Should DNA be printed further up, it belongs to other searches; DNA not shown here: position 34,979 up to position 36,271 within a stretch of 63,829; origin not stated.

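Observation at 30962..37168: Giant ~2070-aa polypeptide fusing about seven glycosylation-related modules, including a possible Maf/DUF115-like domain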

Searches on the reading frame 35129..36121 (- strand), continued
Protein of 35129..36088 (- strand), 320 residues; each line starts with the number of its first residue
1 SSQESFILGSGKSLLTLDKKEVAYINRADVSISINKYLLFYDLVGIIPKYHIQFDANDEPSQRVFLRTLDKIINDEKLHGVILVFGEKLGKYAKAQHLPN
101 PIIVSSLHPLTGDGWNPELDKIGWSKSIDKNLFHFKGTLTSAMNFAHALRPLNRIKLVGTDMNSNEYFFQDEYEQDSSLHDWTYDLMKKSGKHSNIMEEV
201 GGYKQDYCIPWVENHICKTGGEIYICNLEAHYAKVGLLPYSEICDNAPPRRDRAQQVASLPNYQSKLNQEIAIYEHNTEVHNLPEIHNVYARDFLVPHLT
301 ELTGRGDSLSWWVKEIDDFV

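Call 78: search_protein_families(library=pfam, proteins=[P0128, P0134, P0135, P0137], max_evalue=1)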
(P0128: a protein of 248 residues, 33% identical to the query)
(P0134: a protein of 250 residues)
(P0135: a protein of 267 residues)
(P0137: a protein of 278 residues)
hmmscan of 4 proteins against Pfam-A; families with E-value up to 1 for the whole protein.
P0128 (248 aa): 1 family
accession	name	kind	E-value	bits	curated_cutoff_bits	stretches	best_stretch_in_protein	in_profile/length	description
PF01973.23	MptE-like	-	3.2e-07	30.7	34.6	1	14-172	11-166/171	6-hydroxymethylpterin diphosphokinase MptE-like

P0134 (250 aa): 1 family
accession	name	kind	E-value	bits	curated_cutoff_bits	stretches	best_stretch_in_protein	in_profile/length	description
PF01973.23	MptE-like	-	0.0012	19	34.6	1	10-90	26-108/171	6-hydroxymethylpterin diphosphokinase MptE-like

P0135 (267 aa): 0 families

P0137 (278 aa): 1 family
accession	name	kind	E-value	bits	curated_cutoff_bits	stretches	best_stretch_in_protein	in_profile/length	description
PF12299.13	DUF3627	-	0.1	13.1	20.9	1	73-101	55-83/93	Protein of unknown function (DUF3627)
